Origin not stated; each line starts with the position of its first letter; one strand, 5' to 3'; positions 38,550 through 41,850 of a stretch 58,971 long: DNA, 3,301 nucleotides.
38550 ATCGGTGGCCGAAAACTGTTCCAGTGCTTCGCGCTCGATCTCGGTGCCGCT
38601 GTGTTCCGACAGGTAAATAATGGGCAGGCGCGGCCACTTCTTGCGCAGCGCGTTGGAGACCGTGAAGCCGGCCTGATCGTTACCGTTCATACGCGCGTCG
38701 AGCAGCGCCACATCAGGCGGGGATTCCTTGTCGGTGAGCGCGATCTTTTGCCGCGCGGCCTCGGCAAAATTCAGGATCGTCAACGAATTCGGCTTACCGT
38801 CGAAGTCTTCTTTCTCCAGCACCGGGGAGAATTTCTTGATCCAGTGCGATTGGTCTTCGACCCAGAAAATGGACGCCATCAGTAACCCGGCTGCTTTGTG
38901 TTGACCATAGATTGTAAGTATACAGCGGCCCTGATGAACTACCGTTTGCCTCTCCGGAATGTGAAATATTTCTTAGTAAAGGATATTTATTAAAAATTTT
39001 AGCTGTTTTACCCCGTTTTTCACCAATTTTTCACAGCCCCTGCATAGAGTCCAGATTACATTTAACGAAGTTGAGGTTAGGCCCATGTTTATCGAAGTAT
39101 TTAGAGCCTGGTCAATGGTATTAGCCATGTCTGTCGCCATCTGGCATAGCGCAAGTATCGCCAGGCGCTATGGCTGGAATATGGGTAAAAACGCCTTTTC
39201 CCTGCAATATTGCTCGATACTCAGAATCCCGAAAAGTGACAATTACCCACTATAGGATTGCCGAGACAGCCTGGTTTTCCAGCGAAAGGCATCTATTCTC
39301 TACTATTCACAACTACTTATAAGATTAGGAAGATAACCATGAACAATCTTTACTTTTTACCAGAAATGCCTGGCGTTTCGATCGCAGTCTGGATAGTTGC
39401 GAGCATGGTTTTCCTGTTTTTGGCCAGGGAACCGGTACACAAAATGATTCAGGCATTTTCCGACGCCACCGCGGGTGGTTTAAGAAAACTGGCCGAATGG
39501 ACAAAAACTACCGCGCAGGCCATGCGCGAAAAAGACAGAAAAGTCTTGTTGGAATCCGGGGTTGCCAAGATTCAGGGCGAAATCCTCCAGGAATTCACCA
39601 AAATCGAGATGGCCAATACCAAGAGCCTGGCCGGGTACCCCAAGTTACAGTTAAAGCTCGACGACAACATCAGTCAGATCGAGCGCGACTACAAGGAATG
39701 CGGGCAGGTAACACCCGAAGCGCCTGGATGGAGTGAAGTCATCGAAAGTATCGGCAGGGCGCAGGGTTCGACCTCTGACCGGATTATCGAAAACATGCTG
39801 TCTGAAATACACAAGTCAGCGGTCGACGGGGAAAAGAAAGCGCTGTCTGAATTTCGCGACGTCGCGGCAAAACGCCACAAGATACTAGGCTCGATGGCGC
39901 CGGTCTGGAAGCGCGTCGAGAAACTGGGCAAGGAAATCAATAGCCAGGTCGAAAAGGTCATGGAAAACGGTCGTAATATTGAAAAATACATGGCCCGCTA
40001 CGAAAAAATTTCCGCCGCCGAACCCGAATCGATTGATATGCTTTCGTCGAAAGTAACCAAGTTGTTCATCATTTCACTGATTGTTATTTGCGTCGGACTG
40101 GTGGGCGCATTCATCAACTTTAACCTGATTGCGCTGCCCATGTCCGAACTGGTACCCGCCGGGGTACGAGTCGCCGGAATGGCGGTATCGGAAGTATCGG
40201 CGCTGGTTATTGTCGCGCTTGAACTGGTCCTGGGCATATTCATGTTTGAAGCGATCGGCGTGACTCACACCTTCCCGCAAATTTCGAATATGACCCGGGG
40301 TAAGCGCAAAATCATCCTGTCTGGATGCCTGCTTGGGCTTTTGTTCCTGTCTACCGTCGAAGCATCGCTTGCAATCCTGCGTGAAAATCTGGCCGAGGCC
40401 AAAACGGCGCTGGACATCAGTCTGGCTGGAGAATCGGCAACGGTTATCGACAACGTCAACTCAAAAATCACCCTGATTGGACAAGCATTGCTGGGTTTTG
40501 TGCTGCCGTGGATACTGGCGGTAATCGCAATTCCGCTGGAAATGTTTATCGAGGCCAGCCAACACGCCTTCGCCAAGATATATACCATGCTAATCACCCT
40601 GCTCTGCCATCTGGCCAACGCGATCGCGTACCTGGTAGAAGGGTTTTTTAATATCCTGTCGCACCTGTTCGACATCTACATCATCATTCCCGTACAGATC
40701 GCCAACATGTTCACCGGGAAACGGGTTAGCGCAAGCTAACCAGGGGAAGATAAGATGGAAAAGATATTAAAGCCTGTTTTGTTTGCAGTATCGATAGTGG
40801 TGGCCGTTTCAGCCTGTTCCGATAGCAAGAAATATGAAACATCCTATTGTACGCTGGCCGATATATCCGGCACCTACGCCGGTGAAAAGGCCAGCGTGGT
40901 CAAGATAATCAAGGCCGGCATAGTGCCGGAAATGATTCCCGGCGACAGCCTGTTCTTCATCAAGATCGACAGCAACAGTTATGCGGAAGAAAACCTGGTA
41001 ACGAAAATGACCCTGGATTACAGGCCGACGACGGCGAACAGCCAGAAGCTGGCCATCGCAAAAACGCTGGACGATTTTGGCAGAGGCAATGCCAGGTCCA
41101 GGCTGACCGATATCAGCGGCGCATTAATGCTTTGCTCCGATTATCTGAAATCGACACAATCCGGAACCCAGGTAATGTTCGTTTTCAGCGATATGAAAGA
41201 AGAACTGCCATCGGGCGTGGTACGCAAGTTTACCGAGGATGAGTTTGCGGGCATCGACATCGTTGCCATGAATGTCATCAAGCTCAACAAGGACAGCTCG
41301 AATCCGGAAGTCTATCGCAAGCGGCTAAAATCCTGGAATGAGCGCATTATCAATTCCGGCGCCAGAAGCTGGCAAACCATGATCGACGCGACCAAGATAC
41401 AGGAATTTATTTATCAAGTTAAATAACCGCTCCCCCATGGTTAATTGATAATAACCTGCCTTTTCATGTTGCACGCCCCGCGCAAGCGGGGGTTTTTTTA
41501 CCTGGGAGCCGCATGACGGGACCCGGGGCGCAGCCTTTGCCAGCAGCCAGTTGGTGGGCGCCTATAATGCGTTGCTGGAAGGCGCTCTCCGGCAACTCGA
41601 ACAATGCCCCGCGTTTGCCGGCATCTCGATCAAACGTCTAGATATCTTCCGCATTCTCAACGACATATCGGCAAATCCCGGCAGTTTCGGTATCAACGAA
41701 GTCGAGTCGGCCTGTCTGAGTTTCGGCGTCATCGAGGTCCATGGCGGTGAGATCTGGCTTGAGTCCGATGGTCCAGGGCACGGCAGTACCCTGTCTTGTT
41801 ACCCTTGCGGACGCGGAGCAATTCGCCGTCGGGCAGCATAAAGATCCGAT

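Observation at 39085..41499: AT-rich cassette of unknown function: small membrane peptide, coiled-coil polytopic membrane protein and vWA-like lipoprotein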

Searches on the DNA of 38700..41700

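Call 51: search_rna_families(source=window, start=38700, end=41700, threshold=evalue, max_evalue=1)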
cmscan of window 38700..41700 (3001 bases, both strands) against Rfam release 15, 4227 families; matches with E-value up to 1: 0.
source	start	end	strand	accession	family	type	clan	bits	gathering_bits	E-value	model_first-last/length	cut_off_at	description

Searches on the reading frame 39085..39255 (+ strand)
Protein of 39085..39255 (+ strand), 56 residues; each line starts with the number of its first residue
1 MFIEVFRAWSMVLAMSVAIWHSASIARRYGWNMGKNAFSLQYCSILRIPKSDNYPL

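Call 3: search_protein_families(library=pfam, proteins=[window:39085-39255:+], max_evalue=0.1)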
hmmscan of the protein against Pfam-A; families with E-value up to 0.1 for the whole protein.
window:39085-39255:+ (56 aa): 0 families

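Call 4: search_protein_families(library=padloc, proteins=[window:39085-39255:+], max_evalue=0.1)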
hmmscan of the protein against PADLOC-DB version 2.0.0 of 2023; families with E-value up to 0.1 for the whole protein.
window:39085-39255:+ (56 aa): 1 family
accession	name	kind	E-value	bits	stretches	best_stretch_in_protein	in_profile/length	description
PDLC01942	CARF8--CARF_TM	-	0.034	11.6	1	11-47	105-139/264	-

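Call 5: search_protein_families(library=ncbifam, proteins=[window:39085-39255:+], max_evalue=0.1)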
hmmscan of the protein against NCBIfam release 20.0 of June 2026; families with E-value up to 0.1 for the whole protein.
window:39085-39255:+ (56 aa): 0 families

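Call 65: search_protein_families(library=phrogs, proteins=[window:39085-39252:+], max_evalue=0.01)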
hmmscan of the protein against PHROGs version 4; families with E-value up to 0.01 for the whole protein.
window:39085-39252:+ (56 aa): 0 families
